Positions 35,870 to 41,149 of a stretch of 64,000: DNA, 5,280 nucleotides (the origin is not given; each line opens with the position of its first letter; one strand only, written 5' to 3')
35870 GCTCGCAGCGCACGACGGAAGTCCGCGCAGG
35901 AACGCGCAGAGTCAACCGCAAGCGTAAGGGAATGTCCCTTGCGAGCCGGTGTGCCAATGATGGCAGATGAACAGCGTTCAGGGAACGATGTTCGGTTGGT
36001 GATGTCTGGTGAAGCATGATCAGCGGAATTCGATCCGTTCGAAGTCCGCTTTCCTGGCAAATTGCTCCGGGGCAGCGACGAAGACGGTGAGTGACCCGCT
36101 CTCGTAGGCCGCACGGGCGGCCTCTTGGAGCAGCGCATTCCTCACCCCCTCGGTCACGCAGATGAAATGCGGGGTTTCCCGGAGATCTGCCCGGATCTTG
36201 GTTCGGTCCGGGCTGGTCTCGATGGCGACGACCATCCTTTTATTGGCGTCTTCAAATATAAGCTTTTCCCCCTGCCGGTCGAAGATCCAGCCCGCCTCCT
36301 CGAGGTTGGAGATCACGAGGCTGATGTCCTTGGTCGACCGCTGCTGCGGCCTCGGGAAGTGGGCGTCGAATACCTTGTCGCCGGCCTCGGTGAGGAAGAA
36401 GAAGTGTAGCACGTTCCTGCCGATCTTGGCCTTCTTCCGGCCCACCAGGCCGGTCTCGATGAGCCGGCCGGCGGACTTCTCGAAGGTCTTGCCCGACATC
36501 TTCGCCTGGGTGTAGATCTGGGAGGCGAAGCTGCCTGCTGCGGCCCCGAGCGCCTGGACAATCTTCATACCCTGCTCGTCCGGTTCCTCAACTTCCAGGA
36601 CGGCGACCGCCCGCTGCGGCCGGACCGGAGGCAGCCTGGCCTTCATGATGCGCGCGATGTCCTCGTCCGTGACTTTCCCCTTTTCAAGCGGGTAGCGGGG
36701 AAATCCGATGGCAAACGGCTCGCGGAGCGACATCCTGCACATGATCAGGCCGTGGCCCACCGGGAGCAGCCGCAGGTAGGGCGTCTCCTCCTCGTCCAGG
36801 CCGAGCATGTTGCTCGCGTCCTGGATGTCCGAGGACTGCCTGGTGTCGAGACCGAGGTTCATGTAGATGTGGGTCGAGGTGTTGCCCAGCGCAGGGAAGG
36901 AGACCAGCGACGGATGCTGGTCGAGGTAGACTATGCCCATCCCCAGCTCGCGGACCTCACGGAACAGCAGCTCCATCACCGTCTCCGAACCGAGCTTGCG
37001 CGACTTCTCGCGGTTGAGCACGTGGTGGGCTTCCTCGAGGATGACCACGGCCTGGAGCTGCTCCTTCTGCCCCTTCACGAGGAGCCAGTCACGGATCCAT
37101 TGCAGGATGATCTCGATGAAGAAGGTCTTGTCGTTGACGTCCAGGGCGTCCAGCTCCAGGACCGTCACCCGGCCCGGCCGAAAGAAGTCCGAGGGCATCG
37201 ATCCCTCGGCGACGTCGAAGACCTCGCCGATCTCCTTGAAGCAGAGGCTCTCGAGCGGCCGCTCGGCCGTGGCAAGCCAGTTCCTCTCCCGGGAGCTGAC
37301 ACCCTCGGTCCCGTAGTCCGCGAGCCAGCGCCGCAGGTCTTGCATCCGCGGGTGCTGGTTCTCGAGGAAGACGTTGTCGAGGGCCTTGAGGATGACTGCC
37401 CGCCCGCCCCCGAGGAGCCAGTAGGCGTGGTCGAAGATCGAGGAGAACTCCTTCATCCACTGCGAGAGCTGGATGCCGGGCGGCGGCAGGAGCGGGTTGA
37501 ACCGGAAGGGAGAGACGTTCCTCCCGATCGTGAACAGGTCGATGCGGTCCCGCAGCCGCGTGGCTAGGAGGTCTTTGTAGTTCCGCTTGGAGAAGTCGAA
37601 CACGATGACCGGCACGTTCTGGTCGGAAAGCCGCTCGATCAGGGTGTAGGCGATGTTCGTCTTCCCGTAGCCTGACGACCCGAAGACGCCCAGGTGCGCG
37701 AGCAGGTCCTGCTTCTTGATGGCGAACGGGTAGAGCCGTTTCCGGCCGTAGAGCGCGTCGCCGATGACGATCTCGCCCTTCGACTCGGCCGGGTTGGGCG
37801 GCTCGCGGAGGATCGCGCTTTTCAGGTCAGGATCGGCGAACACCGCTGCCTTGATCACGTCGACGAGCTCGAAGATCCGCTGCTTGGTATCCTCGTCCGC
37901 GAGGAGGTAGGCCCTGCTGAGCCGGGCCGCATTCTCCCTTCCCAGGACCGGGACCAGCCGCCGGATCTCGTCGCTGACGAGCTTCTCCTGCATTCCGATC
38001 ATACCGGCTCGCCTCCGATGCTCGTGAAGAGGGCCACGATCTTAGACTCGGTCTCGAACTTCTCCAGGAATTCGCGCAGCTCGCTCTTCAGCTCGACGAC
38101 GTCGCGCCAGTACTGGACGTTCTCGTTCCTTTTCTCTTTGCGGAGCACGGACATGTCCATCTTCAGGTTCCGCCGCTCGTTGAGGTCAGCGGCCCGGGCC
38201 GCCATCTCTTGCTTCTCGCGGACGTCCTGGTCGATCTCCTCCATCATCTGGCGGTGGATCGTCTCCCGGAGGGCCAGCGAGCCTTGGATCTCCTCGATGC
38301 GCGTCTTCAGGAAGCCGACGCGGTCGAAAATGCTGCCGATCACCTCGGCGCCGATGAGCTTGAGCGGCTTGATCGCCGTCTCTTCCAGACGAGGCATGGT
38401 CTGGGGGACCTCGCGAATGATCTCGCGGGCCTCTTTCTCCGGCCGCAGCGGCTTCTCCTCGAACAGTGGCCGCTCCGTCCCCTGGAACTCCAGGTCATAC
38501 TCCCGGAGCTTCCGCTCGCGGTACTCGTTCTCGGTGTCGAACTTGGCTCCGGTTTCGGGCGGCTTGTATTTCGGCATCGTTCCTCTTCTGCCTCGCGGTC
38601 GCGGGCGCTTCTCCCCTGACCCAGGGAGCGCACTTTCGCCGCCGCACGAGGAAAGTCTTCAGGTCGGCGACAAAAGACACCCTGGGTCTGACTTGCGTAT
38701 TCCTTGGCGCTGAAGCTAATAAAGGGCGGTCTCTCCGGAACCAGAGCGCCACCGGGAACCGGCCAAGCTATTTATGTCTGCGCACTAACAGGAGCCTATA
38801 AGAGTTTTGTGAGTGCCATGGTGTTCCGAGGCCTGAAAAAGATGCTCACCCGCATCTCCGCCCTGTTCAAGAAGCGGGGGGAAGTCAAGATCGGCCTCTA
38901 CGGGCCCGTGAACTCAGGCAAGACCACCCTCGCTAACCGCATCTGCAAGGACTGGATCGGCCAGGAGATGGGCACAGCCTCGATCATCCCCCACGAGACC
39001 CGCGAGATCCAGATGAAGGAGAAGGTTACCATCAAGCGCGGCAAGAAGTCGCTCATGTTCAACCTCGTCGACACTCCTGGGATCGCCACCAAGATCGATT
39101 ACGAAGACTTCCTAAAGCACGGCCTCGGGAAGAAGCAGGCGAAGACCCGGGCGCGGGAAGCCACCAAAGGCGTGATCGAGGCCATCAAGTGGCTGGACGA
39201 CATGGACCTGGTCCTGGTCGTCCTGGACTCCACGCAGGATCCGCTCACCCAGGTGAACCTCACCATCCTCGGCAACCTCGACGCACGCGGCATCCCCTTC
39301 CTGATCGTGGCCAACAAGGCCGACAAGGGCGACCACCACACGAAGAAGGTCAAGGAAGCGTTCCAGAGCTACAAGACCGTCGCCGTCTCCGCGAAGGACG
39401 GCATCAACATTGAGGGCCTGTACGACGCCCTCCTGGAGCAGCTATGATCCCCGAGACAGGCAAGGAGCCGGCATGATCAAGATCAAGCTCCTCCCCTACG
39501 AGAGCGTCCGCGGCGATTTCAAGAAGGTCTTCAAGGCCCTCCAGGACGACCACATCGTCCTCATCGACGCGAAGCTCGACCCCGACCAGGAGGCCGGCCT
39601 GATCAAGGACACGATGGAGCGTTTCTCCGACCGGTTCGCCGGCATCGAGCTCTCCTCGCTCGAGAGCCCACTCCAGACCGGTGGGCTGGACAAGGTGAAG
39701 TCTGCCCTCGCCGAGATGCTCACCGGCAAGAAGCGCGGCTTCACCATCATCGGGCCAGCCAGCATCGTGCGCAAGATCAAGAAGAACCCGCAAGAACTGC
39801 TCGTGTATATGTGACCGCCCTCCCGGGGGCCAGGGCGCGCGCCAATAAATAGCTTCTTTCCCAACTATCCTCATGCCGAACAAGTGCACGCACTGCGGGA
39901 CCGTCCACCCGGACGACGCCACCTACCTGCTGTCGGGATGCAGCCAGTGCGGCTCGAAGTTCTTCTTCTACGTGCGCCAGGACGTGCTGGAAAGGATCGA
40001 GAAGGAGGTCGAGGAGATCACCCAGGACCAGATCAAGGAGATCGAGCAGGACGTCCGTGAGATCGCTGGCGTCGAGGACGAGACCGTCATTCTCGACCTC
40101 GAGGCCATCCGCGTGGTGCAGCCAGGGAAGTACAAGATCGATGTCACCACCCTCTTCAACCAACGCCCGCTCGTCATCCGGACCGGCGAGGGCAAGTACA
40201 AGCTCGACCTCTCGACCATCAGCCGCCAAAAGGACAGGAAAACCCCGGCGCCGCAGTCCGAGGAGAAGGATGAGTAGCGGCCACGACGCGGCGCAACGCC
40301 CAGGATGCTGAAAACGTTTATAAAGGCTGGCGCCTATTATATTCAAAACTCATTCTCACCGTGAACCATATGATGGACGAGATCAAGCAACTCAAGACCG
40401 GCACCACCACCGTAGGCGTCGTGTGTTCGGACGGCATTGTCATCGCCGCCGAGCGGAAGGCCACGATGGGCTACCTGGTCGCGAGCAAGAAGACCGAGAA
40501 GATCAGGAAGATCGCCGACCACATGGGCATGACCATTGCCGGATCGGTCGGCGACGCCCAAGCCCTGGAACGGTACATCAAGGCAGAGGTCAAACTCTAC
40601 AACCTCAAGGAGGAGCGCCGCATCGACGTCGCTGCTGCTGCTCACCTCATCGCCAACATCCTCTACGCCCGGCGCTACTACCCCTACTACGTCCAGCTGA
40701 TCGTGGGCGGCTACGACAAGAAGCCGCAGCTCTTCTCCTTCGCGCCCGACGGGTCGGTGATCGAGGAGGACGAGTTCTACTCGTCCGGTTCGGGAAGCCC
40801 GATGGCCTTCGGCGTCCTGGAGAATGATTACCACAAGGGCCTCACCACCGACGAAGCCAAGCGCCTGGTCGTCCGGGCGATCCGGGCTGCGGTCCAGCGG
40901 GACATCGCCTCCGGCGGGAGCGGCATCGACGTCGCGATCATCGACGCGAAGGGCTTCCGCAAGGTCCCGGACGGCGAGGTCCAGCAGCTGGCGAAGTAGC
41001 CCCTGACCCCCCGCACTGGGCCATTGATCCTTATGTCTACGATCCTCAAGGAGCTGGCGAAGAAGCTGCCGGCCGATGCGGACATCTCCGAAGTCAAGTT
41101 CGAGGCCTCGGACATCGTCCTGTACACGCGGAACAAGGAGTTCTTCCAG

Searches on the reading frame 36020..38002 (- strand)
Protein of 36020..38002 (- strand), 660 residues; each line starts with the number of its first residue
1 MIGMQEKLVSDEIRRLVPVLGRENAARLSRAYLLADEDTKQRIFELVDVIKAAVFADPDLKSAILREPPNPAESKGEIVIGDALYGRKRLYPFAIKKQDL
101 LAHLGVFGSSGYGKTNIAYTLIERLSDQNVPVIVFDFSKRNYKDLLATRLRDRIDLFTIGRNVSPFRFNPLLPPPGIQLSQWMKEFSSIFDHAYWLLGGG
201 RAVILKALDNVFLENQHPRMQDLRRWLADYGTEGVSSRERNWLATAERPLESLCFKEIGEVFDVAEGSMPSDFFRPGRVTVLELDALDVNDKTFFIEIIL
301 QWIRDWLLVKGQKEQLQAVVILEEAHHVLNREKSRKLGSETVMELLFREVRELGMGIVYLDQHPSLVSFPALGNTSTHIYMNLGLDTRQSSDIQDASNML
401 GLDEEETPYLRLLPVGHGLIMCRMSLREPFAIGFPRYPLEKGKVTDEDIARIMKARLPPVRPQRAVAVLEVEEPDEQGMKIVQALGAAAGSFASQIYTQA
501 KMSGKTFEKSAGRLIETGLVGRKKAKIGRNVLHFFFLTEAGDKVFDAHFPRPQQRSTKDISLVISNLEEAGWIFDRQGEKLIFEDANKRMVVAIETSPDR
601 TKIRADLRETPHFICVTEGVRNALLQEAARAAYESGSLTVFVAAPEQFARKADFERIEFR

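Call 10: search_protein_families(library=pfam, max_evalue=0.01, proteins=[window:36020-38002:-])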
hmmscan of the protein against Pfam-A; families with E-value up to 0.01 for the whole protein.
window:36020-38002:- (660 aa): 3 families
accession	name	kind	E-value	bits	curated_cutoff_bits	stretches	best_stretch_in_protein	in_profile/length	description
PF01935.23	DUF87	-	9.4e-12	45.9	23.2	1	92-300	13-217/220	Helicase HerA, central domain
PF13401.12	AAA_22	-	0.0005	20.8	27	0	106-146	10-51/130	AAA domain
PF10412.15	TrwB_AAD_bind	-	0.0049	16.2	20.5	1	99-138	13-52/387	Type IV secretion-system coupling protein DNA-binding domain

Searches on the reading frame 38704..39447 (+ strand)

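Call 25: search_protein_families(library=pfam, max_evalue=0.01, proteins=[window:38704-39447:+])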
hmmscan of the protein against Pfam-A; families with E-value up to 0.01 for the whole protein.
window:38704-39447:+ (247 aa): 13 families
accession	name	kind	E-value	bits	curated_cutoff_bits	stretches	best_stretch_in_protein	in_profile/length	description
PF01926.29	MMR_HSR1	-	3.3e-14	53.4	21.9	1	62-205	1-113/113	50S ribosome-binding GTPase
PF00009.33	GTP_EFTU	-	9e-12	45.4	26.5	2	159-245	85-184/188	Elongation factor Tu GTP binding domain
PF00735.24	Septin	-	3.4e-05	23.7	26.2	1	63-135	7-80/280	Septin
PF00350.29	Dynamin_N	-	5.1e-05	23.8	27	0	115-205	99-167/168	Dynamin family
PF16897.10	MMR_HSR1_Xtn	-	7.6e-05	23.1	35.2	1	197-247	56-104/106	C-terminal region of MMR_HSR1 domain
PF09547.16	SpoIVA_ATPase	-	0.00019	21.4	26.6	0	57-83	14-40/237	Stage IV sporulation protein A, ATPase domain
PF03193.22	RsgA_GTPase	-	0.00026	21.3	30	0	168-244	24-105/174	RsgA GTPase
PF08477.19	Roc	-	0.0006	20.5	27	0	62-126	1-65/119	Ras of Complex, Roc, domain of DAPkinase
PF00025.27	Arf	-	0.00062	19.7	22.3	0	50-93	4-47/174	ADP-ribosylation factor family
PF02421.24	FeoB_N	-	0.00067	19.7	27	1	62-239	2-152/156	Ferrous iron transport protein B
PF09439.16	SRPRB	-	0.001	18.9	25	0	65-127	8-56/178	Signal recognition particle receptor beta subunit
PF01637.24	ATPase_2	-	0.0011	19.2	33.2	1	48-175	8-117/225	ATPase domain predominantly from Archaea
PF00004.35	AAA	-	0.0055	17.6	21.2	0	65-173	3-72/131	ATPase family associated with various cellular activities (AAA)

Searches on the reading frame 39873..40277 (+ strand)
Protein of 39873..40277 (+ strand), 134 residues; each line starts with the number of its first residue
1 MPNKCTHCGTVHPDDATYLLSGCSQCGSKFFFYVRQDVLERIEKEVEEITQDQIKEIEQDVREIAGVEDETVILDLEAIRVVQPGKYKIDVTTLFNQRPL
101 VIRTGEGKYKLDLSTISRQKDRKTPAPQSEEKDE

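Call 25: search_protein_families(library=pfam, max_evalue=0.01, proteins=[window:39873-40277:+])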
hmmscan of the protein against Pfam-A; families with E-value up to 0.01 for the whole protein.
window:39873-40277:+ (134 aa): 4 families
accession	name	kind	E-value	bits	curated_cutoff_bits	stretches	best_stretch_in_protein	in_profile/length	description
PF09845.14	OapC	-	8.8e-22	78.2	23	1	2-118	1-132/133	Origin-associated protein OapC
PF19276.4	HD_assoc_2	-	0.00025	21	23.1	1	39-91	112-164/222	HD associated region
PF13240.11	Zn_Ribbon_1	-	0.00039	20.6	25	1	4-29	1-22/23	zinc-ribbon domain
PF22289.1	DmmA-like_C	-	0.0059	17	27.4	1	5-31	4-29/44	Dimethylamine monooxygenase subunit DmmA-like, C-terminal domain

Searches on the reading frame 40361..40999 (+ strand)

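Call 25: search_protein_families(library=pfam, max_evalue=0.01, proteins=[window:40361-40999:+])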
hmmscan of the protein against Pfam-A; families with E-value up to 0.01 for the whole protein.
window:40361-40999:+ (212 aa): 1 family
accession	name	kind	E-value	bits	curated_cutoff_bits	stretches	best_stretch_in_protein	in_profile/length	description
PF00227.31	Proteasome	-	9.8e-58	195.4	22.4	1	12-194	2-189/189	Proteasome subunit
